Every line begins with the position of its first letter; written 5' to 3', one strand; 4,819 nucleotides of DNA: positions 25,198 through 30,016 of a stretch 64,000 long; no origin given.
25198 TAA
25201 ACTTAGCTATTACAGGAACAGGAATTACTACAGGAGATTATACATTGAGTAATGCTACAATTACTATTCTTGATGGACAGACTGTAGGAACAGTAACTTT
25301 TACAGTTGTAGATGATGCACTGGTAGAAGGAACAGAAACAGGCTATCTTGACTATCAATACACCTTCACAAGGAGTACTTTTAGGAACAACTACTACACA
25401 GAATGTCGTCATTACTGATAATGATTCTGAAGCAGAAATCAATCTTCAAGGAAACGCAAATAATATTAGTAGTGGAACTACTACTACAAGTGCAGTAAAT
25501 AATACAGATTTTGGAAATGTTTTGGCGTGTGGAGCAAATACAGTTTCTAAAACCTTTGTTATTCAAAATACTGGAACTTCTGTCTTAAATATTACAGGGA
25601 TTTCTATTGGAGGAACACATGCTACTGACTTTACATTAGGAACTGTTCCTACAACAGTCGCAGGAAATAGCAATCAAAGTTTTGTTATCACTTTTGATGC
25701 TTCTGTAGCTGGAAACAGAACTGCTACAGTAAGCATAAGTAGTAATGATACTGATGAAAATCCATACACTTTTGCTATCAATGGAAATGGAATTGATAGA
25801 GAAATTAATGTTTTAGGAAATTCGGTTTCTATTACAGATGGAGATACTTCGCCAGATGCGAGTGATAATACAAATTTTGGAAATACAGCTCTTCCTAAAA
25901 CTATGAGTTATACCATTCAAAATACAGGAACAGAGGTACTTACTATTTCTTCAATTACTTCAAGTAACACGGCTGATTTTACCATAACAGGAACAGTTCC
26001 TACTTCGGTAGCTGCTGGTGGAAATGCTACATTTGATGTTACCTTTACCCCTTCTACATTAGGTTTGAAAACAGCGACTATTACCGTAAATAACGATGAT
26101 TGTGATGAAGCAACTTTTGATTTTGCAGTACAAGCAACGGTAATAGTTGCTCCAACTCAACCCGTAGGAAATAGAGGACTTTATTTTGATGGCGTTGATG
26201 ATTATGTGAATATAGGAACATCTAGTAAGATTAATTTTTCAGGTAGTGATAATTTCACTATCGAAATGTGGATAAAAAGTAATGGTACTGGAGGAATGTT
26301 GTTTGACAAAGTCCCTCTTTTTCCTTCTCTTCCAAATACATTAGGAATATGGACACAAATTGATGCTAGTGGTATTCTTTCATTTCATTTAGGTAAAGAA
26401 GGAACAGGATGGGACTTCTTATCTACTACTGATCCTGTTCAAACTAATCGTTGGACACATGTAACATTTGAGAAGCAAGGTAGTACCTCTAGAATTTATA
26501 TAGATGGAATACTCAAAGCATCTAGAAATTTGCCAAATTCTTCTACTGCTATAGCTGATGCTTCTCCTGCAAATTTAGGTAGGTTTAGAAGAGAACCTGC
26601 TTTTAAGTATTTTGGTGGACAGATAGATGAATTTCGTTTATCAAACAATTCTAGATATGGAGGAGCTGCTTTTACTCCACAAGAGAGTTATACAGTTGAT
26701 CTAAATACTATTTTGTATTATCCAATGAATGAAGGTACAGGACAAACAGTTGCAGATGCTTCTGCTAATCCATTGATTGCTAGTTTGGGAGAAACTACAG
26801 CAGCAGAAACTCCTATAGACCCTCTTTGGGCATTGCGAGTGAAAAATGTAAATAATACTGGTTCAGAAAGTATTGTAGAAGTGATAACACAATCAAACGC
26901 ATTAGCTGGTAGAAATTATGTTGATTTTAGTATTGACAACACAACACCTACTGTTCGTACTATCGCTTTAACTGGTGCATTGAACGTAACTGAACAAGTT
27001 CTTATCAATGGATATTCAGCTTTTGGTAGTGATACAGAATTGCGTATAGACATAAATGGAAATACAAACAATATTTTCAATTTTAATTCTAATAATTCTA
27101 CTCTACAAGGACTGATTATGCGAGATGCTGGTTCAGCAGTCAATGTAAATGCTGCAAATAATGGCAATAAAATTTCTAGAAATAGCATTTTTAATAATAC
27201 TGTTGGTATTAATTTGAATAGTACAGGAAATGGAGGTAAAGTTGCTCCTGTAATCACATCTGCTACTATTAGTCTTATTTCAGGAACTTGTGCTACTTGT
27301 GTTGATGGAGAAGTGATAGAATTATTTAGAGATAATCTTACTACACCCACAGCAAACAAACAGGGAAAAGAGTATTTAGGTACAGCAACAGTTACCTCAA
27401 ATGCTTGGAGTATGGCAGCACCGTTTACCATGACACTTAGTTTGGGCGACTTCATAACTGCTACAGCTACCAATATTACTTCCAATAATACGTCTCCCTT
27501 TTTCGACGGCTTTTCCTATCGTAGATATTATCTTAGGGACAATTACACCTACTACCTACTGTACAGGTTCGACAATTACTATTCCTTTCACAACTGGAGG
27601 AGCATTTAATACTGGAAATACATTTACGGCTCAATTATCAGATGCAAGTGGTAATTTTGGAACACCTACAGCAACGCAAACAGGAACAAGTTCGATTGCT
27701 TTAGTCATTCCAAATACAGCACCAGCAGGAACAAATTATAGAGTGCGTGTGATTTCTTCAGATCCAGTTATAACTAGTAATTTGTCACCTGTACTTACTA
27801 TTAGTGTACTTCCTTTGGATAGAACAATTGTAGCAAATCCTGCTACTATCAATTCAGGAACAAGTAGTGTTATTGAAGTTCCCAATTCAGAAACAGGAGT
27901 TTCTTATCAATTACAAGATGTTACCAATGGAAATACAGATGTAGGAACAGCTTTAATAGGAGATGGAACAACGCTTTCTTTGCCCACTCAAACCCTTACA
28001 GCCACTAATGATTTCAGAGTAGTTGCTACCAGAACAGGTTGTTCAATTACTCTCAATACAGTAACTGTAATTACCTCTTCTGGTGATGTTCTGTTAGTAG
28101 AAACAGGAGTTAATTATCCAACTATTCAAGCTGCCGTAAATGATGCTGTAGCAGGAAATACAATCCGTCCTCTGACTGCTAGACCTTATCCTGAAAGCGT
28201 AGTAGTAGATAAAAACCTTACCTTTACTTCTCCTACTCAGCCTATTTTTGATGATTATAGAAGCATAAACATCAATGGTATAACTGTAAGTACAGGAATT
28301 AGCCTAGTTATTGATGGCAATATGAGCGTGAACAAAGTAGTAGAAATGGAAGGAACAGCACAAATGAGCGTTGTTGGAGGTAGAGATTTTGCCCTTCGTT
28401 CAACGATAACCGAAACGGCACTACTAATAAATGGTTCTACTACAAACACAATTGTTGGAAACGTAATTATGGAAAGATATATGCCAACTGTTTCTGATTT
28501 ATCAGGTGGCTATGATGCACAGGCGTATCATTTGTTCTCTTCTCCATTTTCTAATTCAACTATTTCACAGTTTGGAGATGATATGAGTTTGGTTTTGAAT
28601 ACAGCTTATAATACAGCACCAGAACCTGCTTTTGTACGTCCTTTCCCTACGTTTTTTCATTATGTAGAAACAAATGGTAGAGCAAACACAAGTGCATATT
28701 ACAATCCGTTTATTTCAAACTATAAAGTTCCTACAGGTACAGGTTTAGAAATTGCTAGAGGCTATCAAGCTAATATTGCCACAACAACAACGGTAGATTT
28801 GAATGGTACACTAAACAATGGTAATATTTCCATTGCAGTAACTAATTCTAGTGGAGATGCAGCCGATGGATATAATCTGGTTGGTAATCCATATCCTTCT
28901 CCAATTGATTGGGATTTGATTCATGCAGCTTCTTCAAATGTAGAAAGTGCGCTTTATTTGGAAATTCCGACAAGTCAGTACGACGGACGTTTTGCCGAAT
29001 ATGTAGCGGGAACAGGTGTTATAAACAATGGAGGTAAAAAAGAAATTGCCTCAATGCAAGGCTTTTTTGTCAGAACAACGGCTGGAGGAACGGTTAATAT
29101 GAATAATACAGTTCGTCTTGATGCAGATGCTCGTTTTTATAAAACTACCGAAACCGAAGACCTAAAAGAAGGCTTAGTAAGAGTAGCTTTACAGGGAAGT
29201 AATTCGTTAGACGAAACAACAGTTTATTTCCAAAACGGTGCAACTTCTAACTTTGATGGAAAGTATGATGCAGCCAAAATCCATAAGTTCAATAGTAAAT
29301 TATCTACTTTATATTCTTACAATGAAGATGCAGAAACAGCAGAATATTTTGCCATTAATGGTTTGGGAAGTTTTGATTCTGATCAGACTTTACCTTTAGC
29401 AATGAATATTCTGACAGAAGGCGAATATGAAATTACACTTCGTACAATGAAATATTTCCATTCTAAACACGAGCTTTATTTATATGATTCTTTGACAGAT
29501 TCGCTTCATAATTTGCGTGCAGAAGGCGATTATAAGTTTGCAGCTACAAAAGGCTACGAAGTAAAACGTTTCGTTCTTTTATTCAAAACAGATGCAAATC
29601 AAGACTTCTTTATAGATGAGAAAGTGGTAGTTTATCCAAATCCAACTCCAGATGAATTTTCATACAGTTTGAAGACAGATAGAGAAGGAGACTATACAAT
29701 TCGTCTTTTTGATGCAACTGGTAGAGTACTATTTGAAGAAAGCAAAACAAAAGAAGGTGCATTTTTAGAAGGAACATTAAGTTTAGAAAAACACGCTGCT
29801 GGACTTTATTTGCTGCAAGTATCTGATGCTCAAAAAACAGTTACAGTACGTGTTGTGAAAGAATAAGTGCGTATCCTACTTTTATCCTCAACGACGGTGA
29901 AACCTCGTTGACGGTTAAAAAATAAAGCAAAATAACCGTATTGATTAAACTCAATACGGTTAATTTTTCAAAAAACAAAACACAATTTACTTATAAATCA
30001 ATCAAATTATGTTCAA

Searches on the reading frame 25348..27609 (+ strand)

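Call 42: search_protein_families(library=pfam, proteins=[window:25348-27609:+], max_evalue=0.001)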
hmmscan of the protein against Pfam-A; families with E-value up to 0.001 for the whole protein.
window:25348-27609:+ (753 aa): 7 families
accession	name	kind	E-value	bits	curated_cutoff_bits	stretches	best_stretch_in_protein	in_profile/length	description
PF13385.13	Laminin_G_3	-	7.5e-22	78.5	27.6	1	281-434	1-143/151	Concanavalin A-like lectin/glucanases superfamily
PF22544.2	HYDIN_VesB_CFA65-like_Ig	-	4.7e-13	49.7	25.5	2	53-146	10-99/100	HYDIN/CFA65/VesB-like, Ig-like domain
PF07610.17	DUF1573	-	6.2e-10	39.4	26.1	2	182-251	17-85/98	Protein of unknown function (DUF1573)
PF22073.2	Cep192_D4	-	5.6e-06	27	35.5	0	184-250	22-95/112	Cep192 domain 4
PF00630.25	Filamin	-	1.1e-05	26.5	26.9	0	209-253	50-88/93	Filamin/ABP280 repeat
PF15780.11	ASH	-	0.00018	22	27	1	188-251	29-92/98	Abnormal spindle-like microcephaly-assoc'd, ASPM-SPD-2-Hydin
PF12371.14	TMEM131_like_N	-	0.0008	20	28.8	1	184-248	19-83/84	Transmembrane protein 131-like N-terminal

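Call 61: search_protein_families(library=ncbifam, proteins=[window:25348-27606:+], max_evalue=0.001)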
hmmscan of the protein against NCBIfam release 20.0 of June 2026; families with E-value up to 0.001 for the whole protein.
window:25348-27606:+ (753 aa): 3 families
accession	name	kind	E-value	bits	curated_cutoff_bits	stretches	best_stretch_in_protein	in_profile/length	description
NF012200.0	choice_anch_D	domain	9.5e-40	135.5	45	2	30-137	2-108/108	choice-of-anchor D domain-containing protein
NF041425.1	OS_HP2_seleno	subfamily_domain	6.1e-07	29.7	100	0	55-147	8-96/98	OS_HP2 family (seleno)protein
NF052521.1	TafC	equivalog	3.3e-05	23.2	410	1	275-401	192-317/373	TafC family fimbrial protein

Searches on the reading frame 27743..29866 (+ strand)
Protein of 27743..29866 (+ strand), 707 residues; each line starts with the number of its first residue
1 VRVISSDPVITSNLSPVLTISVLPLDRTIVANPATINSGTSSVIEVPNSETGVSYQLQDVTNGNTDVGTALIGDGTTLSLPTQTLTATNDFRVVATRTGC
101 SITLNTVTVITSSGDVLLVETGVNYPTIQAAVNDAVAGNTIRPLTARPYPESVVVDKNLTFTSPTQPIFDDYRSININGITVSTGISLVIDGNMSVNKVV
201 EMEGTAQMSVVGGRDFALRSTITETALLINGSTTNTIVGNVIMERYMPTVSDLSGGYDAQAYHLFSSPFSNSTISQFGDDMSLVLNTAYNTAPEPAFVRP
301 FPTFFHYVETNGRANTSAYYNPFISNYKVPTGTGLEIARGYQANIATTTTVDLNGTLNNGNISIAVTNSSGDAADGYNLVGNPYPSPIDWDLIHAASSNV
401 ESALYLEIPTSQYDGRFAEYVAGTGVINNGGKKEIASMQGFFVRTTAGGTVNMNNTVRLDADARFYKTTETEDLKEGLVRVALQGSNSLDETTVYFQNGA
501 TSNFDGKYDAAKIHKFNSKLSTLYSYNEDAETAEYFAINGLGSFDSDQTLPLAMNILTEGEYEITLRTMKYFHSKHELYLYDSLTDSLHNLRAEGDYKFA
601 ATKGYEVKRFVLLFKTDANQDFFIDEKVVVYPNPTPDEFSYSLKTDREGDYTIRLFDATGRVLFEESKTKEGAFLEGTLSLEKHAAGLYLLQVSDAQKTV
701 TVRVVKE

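Call 42: search_protein_families(library=pfam, proteins=[window:27743-29866:+], max_evalue=0.001)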
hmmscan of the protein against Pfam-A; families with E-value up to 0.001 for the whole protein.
window:27743-29866:+ (707 aa): 2 families
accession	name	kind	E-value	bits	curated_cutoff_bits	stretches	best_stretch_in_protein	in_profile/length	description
PF18962.6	Por_Secre_tail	-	3.8e-10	40.3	27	1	630-703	1-72/75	Secretion system C-terminal sorting domain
PF19081.6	Ig_7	-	0.00031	21.4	27.3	0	28-110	5-81/84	Ig-like domain CHU_C associated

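Call 61: search_protein_families(library=ncbifam, proteins=[window:27743-29863:+], max_evalue=0.001)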
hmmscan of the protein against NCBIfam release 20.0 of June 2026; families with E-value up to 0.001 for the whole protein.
window:27743-29863:+ (707 aa): 3 families
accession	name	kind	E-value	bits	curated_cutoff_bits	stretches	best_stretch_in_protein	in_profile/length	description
TIGR04183.1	Por_Secre_tail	domain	2e-11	43.7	23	1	630-707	1-72/72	T9SS type A sorting domain-containing protein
NF038113.1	T9SSA_dep_M36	equivalog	5.8e-09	34.7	885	1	621-705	787-867/869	T9SS-dependent M36 family metallopeptidase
NF052323.1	T9SSA_dep_M6i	equivalog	1.4e-06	26.5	600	1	520-695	861-1026/1043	T9SS-dependent M6-like inactivated metalloprotease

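Call 72: search_solved_structures(query=window:27743-29863:+, max_evalue=0.01, show_alignments=1)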
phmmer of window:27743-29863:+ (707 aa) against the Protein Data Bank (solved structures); distinct sequences matched with E-value up to 0.01: 1.
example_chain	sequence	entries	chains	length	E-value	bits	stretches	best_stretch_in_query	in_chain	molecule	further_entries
8glk_D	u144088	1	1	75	0.0052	18.2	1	628-704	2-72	Endonuclease I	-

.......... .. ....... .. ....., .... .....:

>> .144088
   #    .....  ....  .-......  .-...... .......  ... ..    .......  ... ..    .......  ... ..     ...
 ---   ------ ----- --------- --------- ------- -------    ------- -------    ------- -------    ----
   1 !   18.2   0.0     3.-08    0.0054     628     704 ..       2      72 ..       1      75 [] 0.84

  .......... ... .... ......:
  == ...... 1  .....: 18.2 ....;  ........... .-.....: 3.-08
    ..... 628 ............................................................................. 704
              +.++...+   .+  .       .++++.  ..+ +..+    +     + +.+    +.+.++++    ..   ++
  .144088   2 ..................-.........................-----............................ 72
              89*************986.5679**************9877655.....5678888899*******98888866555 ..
